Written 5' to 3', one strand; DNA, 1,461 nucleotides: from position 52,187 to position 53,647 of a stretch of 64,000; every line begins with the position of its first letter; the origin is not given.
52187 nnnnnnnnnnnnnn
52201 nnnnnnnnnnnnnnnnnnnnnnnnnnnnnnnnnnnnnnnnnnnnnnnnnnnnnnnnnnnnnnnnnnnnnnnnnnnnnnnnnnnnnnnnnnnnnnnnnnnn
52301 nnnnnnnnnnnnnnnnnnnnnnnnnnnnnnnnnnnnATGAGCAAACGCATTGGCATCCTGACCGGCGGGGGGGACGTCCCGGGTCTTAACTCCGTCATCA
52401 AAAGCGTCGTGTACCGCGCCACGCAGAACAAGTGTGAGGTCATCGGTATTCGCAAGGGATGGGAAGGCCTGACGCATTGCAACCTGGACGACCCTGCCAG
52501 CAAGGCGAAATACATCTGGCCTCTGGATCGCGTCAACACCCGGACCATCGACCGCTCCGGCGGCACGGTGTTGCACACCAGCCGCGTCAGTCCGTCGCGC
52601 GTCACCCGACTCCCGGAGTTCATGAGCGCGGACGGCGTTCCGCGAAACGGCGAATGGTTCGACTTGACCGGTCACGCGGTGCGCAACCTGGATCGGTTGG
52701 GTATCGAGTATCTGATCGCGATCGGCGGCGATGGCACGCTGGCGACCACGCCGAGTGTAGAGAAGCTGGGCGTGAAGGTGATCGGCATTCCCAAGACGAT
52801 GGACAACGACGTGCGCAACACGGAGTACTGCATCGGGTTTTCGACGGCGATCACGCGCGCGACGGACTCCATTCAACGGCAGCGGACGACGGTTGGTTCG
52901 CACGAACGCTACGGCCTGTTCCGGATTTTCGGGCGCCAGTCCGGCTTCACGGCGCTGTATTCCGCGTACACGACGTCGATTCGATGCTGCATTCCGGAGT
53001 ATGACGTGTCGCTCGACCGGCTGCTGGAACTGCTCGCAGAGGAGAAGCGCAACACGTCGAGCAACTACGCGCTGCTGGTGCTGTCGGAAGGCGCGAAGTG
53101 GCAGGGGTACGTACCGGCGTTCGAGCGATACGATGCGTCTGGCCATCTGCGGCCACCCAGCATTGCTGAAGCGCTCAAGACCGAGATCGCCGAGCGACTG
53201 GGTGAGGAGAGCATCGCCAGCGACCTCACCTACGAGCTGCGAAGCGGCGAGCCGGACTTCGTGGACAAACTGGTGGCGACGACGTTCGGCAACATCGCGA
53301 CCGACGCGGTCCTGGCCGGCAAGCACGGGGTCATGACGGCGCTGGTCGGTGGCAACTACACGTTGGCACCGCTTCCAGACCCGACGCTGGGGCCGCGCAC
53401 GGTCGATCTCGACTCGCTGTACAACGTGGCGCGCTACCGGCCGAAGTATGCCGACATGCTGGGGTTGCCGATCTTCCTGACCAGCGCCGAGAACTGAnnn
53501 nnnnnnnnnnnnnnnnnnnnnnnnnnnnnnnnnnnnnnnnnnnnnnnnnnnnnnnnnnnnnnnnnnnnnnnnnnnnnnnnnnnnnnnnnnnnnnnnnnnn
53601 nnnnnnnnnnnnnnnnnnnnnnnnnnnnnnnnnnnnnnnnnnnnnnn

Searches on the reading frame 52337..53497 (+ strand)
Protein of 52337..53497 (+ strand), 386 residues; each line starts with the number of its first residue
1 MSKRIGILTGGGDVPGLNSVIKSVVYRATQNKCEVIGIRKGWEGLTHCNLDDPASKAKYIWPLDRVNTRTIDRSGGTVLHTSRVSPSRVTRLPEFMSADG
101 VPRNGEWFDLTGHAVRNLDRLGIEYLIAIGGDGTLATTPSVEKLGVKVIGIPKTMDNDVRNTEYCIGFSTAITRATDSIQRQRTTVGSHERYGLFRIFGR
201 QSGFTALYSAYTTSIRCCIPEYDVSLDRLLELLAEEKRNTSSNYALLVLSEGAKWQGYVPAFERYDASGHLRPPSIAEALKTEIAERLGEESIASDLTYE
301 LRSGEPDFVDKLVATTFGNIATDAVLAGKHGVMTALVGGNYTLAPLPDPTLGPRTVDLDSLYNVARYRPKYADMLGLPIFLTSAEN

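Call 8: search_protein_families(library=pfam, proteins=[window:52337-53497:+], max_evalue=0.01)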
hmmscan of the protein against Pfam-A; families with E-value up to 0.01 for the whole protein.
window:52337-53497:+ (386 aa): 2 families
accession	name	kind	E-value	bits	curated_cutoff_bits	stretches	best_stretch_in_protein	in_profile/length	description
PF00365.25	PFK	-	9.5e-63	212.6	30.9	1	4-324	1-276/277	Phosphofructokinase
PF01513.26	NAD_kinase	-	0.0051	17.6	25.5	1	110-152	60-103/130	ATP-NAD kinase N-terminal domain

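Call 10: find_encoding_contigs(protein=window:52337-53497:+, flank=10000, max_places=10)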
Protein window:52337-53497:+ (386 aa): 3 contigs read that carry it; 3 places shown.
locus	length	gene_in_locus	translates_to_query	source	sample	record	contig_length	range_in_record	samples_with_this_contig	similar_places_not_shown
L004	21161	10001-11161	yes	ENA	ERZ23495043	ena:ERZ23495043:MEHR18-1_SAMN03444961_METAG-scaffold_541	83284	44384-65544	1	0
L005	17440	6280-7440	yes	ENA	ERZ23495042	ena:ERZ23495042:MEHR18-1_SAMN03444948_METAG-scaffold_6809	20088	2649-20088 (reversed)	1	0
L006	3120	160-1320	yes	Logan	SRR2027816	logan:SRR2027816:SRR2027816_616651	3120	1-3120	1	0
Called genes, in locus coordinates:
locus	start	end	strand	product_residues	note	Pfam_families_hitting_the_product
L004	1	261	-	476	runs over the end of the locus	PF00749:tRNA-synt_1c, PF19269:Anticodon_2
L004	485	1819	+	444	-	PF12867:DinB_2, PF03781:FGE-sulfatase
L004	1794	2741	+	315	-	PF10017:Methyltransf_33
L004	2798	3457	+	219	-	PF09360:zf-CDGSH, PF06902:Fer4_19, PF09360:zf-CDGSH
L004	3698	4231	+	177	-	-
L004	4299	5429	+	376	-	PF08331:QueG_DUF1730, PF13484:Fer4_16, PF03130:HEAT_PBS (faint), PF13646:HEAT_2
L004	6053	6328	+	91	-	PF03683:UPF0175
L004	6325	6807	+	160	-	PF11848:DUF3368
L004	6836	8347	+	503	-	-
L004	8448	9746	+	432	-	PF12704:MacB_PCD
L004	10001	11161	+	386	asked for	PF00365:PFK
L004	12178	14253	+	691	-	PF12437:GSIII_N, PF00120:Gln-synt_C, PF18318:Gln-synt_C-ter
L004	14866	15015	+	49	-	-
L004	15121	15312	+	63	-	-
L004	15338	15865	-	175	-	PF00027:cNMP_binding, PF13545:HTH_Crp_2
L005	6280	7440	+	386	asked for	PF00365:PFK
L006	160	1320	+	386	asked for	PF00365:PFK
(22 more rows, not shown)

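Call 11: find_related_loci(query=window:52337-53497:+, collection=genome_contigs, flank=10000)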
Query window:52337-53497:+ (386 aa) in genome_contigs; peptide patterns used: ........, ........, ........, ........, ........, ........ (x = any residue, [..] = any of these).
600 stretches matched a pattern (row limit reached: there are more); 596 encode a relative of the query (tblastn E <= 1e-3); the best 80 are kept; 80 distinct loci.
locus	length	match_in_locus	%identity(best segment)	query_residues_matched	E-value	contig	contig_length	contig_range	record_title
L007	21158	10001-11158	69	1-385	0e+0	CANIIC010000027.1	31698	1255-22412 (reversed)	MAG: Bryobacterales bacterium isolate RE-9nov16-226 genome assembly, contig: RE-9nov16-C2477, whole genome shotgun seque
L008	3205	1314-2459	66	3-384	0e+0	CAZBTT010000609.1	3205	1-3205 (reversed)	MAG TPA_asm: uncultured Acidobacteriota bacterium isolate SRP302447_co4_91 genome assembly, contig: NODE_89238_length_32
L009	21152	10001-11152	64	2-384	2e-172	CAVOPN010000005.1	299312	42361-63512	MAG: Bryobacterales bacterium isolate MFD10064.bin.1.78 genome assembly, contig: contig_19241, whole genome shotgun sequ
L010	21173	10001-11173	65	3-384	2e-171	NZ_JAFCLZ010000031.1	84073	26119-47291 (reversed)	Bradyrhizobium sp. JYMT SZCCT0180 NODE_31, whole genome shotgun sequence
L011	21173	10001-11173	65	3-384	3e-168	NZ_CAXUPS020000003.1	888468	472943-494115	Bradyrhizobium sp. LjRoot220 LJR220c3, whole genome shotgun sequence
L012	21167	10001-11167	67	3-386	5e-168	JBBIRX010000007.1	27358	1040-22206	MAG: Anaeromyxobacter sp. isolate QNS170220_bin_36 NODE_954_length_27358_cov_2.24902, whole genome shotgun sequence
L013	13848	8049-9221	63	3-384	6e-165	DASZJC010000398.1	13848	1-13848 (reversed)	MAG TPA_asm: Xanthobacteraceae bacterium isolate SMAG_U6619 k141_5441025, whole genome shotgun sequence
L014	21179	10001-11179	64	1-384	8e-164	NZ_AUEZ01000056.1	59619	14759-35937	Bradyrhizobium sp. Ai1a-2 K288DRAFT_scaffold00055.55_C, whole genome shotgun sequence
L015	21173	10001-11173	63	3-384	3e-163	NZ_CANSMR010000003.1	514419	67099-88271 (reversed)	MAG: uncultured Bradyrhizobium sp. isolate SRR15633984_bin.32_metawrap_v1.3_MAG NODE.5_length_514419_cov_16_412375, whol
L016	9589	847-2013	60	3-382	1e-161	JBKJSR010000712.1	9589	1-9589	MAG: Bryobacter sp. isolate ant_bin.588 k117_4060909, whole genome shotgun sequence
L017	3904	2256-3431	60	2-384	5e-167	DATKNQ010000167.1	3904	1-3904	MAG TPA_asm: Bryobacteraceae bacterium isolate SMAG_U14741 k141_3578577, whole genome shotgun sequence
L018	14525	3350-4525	59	2-384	1e-160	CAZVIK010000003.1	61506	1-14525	MAG TPA_asm: uncultured Solibacteraceae bacterium isolate binchicken_co26_202 genome assembly, contig: NODE_753_length_6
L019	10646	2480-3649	61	3-384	2e-160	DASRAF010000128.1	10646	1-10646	MAG TPA_asm: Pseudolabrys sp. isolate SMAG_U11111 k141_34989, whole genome shotgun sequence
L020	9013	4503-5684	60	1-384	2e-160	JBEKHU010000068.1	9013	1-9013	MAG: Bryobacteraceae bacterium isolate SPRUCE 284 SPRUCE_284_68, whole genome shotgun sequence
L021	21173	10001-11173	59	3-384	3e-160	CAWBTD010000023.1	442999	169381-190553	MAG: Bryobacterales bacterium isolate MFD04580.bin.2.7 genome assembly, contig: contig_98057, whole genome shotgun seque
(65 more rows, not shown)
